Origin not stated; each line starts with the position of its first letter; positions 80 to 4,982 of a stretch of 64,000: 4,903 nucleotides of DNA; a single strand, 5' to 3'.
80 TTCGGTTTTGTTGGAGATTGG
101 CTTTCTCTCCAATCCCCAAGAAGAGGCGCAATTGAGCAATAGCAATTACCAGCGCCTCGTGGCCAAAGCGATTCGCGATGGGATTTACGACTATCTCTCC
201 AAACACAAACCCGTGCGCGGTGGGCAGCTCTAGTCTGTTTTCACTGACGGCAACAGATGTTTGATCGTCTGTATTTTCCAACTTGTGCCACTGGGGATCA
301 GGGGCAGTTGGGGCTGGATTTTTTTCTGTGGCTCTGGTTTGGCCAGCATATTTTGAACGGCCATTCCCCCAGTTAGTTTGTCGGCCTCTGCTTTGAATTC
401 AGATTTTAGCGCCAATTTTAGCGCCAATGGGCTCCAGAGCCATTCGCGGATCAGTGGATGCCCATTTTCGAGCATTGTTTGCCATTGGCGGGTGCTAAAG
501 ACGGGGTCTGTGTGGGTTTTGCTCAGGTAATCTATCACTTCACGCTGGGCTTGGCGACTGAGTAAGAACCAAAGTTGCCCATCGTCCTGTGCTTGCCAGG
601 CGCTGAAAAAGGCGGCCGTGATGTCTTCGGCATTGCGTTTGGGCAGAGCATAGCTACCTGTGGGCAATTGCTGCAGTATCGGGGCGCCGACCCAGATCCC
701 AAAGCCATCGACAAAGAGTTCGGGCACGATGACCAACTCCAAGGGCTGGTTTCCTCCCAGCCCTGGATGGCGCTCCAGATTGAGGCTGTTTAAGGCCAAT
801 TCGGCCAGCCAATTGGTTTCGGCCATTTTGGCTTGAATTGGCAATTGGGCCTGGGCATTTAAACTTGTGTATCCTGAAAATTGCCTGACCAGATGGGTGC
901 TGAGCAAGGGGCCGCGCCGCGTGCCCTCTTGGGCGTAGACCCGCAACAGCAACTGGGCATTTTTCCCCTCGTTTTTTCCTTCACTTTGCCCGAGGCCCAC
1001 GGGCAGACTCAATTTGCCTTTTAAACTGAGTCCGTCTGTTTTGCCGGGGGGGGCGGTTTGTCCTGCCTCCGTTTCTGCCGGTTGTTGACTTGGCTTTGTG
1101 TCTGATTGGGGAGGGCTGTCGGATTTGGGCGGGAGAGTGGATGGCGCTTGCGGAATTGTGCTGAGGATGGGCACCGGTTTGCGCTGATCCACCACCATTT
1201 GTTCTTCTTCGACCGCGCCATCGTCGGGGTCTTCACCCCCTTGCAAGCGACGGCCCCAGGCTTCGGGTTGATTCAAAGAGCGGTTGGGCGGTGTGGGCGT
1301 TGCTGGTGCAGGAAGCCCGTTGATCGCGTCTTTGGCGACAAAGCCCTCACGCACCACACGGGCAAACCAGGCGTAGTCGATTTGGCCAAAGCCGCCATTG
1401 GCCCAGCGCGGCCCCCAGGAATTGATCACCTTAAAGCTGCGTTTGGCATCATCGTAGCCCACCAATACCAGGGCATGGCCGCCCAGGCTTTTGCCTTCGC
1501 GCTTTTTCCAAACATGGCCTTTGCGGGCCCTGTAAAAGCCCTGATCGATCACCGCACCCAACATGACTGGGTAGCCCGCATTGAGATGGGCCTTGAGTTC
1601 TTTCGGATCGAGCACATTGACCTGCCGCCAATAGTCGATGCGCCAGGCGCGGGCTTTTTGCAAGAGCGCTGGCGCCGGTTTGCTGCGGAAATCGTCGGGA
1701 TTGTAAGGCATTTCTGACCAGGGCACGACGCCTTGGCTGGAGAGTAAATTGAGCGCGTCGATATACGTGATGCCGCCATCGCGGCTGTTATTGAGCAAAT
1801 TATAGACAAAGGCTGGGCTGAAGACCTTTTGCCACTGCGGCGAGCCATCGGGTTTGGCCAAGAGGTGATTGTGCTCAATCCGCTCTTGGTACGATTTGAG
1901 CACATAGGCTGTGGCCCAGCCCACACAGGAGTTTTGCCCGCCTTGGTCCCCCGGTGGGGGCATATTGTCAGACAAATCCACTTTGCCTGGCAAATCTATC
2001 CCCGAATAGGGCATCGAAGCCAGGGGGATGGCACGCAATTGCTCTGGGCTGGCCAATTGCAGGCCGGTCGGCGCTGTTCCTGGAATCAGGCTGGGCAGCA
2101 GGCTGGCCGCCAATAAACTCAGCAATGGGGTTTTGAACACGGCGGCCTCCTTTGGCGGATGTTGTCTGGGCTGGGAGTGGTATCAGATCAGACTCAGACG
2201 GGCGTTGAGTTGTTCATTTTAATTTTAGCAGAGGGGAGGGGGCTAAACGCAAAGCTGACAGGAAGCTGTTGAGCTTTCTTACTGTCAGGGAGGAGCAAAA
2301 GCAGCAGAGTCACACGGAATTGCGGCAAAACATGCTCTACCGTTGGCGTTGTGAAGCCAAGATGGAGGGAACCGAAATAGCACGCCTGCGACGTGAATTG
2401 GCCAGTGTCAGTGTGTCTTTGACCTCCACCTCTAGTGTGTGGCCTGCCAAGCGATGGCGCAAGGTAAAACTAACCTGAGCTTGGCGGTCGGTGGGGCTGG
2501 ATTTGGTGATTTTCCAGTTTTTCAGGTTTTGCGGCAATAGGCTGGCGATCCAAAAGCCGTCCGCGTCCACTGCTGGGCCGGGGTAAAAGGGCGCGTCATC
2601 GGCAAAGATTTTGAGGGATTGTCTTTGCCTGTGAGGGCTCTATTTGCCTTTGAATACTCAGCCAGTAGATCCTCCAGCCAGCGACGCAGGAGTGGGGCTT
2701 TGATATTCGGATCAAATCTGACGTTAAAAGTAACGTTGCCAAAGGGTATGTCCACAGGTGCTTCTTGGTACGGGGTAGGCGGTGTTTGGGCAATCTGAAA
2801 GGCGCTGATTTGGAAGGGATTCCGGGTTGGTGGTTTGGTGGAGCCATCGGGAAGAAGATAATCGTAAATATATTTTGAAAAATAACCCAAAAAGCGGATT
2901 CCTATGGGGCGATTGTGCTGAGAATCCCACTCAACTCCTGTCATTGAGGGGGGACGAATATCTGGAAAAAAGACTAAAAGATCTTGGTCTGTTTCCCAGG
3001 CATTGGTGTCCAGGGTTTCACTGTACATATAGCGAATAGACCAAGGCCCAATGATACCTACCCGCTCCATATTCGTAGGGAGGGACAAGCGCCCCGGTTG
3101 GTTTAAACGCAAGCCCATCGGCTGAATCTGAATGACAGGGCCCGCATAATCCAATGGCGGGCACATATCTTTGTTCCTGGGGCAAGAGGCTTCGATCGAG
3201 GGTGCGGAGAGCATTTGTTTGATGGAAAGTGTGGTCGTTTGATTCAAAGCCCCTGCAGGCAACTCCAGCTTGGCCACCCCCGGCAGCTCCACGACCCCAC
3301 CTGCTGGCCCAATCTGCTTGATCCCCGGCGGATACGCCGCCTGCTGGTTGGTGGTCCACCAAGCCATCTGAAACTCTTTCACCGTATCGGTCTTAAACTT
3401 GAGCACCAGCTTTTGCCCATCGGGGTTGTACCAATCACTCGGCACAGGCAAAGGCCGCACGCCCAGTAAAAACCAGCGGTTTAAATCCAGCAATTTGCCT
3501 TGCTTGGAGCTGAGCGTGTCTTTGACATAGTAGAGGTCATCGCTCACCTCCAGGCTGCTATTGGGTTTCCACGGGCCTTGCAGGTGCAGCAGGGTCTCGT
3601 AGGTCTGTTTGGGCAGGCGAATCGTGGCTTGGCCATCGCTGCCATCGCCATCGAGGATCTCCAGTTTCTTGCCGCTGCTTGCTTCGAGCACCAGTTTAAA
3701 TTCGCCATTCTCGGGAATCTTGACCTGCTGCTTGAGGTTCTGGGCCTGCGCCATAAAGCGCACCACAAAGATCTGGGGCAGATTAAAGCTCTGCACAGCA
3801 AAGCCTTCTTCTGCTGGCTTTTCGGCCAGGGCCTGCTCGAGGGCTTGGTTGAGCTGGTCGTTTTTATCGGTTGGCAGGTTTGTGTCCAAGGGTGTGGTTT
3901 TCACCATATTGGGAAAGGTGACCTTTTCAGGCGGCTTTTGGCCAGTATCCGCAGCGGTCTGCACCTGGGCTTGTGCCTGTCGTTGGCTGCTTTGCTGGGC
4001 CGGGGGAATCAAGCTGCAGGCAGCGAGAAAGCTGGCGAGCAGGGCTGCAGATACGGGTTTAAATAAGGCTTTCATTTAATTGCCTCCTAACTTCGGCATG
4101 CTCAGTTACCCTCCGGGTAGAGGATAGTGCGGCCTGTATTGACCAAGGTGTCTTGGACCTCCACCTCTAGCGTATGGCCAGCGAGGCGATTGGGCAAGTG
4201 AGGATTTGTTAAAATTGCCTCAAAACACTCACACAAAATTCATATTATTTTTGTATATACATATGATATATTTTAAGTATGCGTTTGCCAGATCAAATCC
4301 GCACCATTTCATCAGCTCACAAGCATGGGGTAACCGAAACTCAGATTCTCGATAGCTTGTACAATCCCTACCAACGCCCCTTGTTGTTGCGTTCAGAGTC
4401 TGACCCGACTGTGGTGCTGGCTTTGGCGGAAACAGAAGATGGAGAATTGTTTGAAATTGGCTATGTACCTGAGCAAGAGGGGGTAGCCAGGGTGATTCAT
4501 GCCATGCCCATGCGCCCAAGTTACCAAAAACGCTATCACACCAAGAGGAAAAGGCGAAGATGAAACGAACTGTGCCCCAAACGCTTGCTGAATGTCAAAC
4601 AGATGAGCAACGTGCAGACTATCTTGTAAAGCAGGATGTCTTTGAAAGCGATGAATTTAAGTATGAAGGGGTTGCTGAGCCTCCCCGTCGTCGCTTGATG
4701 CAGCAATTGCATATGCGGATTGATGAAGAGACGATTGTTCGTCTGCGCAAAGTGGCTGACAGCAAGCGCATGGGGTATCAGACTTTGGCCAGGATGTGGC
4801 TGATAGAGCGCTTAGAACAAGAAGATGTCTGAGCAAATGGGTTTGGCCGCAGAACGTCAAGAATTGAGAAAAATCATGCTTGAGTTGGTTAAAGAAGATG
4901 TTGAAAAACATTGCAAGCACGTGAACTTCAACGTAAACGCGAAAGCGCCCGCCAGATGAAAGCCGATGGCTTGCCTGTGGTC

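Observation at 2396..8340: Recombination-prone cassette locus: ~1 kb near-identical direct repeats generate lipoprotein paralogues with one constant N-terminal module and alternative C-terminal domains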

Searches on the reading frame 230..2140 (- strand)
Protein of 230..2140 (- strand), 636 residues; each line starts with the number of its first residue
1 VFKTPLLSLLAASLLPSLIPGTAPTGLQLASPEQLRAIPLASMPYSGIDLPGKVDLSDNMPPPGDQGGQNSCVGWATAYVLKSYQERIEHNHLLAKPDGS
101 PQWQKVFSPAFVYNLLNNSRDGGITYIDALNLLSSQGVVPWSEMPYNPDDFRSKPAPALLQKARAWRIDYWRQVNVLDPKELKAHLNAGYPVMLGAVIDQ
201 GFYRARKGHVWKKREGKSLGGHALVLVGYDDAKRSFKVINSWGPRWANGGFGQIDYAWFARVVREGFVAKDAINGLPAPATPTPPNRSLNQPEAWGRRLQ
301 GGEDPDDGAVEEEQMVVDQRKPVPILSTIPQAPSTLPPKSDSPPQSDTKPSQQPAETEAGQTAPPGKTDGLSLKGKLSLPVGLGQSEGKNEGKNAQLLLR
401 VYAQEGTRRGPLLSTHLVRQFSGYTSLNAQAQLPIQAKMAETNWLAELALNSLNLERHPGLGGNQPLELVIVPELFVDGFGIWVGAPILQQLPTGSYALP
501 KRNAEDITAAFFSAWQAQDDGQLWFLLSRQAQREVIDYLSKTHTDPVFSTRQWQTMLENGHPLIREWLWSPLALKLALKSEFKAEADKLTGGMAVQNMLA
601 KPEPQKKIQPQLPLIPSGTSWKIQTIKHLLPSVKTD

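Call 5: search_protein_families(library=pfam, proteins=[window:230-2140:-], max_evalue=0.1)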
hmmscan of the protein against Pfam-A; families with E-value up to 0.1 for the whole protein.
window:230-2140:- (636 aa): 4 families
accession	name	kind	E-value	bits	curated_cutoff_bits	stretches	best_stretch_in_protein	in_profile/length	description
PF00112.29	Peptidase_C1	-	8.8e-08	32.9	20.7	1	121-254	67-202/220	Papain family cysteine protease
PF03051.21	Peptidase_C1_2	-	0.00081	18.8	22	1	215-272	354-415/438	Peptidase C1-like family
PF13529.12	Peptidase_C39_2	-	0.0046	18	24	1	180-242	90-143/143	Peptidase_C39 like family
PF18388.6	ATG29_N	-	0.098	13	25.7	0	514-538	21-45/54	Atg29 N-terminal domain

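Call 33: search_protein_families(library=ncbifam, proteins=[window:230-2140:-], max_evalue=0.1)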
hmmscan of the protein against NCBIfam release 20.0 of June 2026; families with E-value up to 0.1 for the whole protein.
window:230-2140:- (636 aa): 0 families

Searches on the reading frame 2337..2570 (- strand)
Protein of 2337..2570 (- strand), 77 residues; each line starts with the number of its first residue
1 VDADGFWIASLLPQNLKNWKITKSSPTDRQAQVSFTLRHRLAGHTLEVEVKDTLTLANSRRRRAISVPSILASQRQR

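Call 83: search_protein_families(library=pfam, proteins=[window:2337-2570:-], max_evalue=10)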
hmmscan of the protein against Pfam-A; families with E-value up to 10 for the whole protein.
window:2337-2570:- (77 aa): 2 families
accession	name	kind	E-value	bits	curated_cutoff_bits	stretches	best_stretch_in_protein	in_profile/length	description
PF17886.7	ArsA_HSP20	-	0.14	12.2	22.5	1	50-73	23-46/63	HSP20-like domain found in ArsA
PF04193.19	PQ-loop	-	0.24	11.6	22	1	6-20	12-26/61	PQ loop repeat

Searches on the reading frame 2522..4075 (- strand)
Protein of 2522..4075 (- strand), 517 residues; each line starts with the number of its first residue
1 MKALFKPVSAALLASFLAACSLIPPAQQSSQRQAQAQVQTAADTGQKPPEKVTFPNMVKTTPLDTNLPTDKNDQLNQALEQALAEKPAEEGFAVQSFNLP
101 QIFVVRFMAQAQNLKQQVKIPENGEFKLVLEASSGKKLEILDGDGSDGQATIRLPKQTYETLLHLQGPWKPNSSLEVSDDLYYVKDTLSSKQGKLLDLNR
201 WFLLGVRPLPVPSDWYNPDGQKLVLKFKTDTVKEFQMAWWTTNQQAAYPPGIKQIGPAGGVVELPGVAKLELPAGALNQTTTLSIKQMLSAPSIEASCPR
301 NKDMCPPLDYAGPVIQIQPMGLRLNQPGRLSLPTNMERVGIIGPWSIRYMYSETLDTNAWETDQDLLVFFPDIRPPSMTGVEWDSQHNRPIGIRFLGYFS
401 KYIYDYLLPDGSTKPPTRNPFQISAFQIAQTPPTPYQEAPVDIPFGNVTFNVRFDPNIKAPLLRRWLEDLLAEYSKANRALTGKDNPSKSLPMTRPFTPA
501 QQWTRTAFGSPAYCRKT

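Call 5: search_protein_families(library=pfam, proteins=[window:2522-4075:-], max_evalue=0.1)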
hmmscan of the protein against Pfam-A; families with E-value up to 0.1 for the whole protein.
window:2522-4075:- (517 aa): 0 families

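Call 10: find_encoding_contigs(protein=window:2522-4075:-, flank=10000, max_places=10)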
Protein window:2522-4075:- (517 aa): 2 contigs read that carry it; 2 places shown.
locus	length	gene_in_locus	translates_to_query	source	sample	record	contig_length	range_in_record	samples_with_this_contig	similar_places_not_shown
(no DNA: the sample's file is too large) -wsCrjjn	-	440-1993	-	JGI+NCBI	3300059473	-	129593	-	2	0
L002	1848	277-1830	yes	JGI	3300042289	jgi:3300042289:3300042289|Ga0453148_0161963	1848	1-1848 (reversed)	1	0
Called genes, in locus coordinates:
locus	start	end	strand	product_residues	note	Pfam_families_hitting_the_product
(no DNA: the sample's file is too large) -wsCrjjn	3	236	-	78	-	?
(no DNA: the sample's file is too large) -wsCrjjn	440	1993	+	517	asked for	-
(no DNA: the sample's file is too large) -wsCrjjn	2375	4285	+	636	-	PF00112:Peptidase_C1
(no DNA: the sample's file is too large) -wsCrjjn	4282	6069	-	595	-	PF11741:AMIN (weak), PF01520:Amidase_3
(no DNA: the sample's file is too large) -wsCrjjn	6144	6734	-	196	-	PF02643:DUF192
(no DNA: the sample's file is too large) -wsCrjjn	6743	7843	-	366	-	PF13432:TPR_16 (weak)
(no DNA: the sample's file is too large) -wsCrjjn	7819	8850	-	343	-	PF05368:NmrA, PF01073:3Beta_HSD, PF01370:Epimerase, PF02719:Polysacc_synt_2 (weak), PF04321:RmlD_sub_bind, PF13460:NAD_binding_10, PF16363:GDP_Man_Dehyd, PF07993:NAD_binding_4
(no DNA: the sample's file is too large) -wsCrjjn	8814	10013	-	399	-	PF02655:ATP-grasp_3 (weak)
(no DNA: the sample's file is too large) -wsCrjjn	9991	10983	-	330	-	PF08545:ACP_syn_III, PF08541:ACP_syn_III_C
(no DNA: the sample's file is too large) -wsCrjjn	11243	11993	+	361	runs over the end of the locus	PF13202:EF-hand_5 (faint)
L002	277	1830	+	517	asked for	-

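Call 33: search_protein_families(library=ncbifam, proteins=[window:2522-4075:-], max_evalue=0.1)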
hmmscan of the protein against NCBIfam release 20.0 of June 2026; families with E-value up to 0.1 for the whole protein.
window:2522-4075:- (517 aa): 1 family
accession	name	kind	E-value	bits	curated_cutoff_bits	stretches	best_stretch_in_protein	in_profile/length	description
NF008706.0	PRK11713.7-1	equivalog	0.027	14.3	273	1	110-173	7-71/232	16S rRNA (uracil(1498)-N(3))-methyltransferase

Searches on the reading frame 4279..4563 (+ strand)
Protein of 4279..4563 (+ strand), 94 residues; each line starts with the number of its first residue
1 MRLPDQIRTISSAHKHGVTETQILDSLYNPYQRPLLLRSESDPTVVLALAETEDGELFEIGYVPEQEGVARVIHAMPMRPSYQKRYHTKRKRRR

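Call 5: search_protein_families(library=pfam, proteins=[window:4279-4563:+], max_evalue=0.1)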
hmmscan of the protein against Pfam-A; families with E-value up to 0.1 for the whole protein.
window:4279-4563:+ (94 aa): 0 families

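Call 33: search_protein_families(library=ncbifam, proteins=[window:4279-4563:+], max_evalue=0.1)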
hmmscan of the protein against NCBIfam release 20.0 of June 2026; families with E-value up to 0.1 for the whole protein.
window:4279-4563:+ (94 aa): 0 families

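Call 67: find_encoding_contigs(protein=window:4279-4563:+, flank=10000, max_places=10)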
Protein window:4279-4563:+ (94 aa): 5 contigs read that carry it; 5 places shown.
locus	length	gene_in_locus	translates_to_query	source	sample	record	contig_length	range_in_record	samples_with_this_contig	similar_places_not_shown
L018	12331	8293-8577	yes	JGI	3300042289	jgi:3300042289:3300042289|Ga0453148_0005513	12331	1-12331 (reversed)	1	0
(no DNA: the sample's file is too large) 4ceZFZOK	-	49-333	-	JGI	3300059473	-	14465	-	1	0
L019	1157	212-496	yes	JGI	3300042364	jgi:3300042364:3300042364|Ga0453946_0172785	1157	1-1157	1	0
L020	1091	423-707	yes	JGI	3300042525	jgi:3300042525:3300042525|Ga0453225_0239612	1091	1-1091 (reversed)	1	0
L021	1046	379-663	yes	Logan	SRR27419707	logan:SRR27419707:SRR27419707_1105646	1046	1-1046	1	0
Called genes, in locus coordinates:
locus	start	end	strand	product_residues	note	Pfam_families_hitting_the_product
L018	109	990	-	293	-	-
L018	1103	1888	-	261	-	PF00378:ECH_1, PF16113:ECH_2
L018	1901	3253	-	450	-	PF02779:Transket_pyr, PF02780:Transketolase_C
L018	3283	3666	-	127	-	-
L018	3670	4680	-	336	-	PF10672:Methyltrans_SAM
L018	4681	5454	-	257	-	PF12730:ABC2_membrane_4 (weak), PF10920:DUF2705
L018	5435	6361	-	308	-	PF00005:ABC_tran, PF13304:AAA_21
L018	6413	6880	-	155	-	-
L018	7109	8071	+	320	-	PF01636:APH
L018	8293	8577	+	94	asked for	-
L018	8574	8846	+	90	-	-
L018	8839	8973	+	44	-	-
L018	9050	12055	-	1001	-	-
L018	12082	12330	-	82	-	?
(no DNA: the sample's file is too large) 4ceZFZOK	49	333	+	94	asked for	-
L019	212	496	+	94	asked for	-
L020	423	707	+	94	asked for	-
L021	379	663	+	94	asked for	-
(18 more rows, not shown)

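Call 82: search_solved_structures(query=window:4279-4563:+, max_evalue=10)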
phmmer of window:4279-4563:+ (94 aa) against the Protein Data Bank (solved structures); distinct sequences matched with E-value up to 10: 1.
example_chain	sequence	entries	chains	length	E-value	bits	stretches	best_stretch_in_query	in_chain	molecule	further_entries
9sdc_C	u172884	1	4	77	0.026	18.3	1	11-82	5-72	Toxin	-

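Call 83: search_protein_families(library=pfam, proteins=[window:4279-4563:+], max_evalue=10)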
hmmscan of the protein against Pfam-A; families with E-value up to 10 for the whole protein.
window:4279-4563:+ (94 aa): 0 families

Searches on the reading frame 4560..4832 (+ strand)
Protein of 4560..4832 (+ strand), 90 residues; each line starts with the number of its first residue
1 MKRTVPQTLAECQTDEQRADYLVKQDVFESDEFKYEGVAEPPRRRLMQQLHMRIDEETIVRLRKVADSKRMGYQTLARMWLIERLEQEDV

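Call 5: search_protein_families(library=pfam, proteins=[window:4560-4832:+], max_evalue=0.1)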
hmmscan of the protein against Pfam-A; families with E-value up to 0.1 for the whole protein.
window:4560-4832:+ (90 aa): 2 families
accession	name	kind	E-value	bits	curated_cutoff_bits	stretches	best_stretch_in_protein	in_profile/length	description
PF12441.14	CopG_antitoxin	-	5e-05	24.4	28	1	11-83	5-78/79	CopG antitoxin of type II toxin-antitoxin system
PF19807.5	DUF6290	-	0.061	14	27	1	50-88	4-42/72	Family of unknown function (DUF6290)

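Call 33: search_protein_families(library=ncbifam, proteins=[window:4560-4832:+], max_evalue=0.1)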
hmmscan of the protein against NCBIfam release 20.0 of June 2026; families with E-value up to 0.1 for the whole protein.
window:4560-4832:+ (90 aa): 0 families

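Call 83: search_protein_families(library=pfam, proteins=[window:4560-4832:+], max_evalue=10)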
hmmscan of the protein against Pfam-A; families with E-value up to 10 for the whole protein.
window:4560-4832:+ (90 aa): 2 families
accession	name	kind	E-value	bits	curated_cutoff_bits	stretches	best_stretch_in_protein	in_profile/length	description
PF12441.14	CopG_antitoxin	-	5e-05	24.4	28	1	11-83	5-78/79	CopG antitoxin of type II toxin-antitoxin system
PF19807.5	DUF6290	-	0.061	14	27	1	50-88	4-42/72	Family of unknown function (DUF6290)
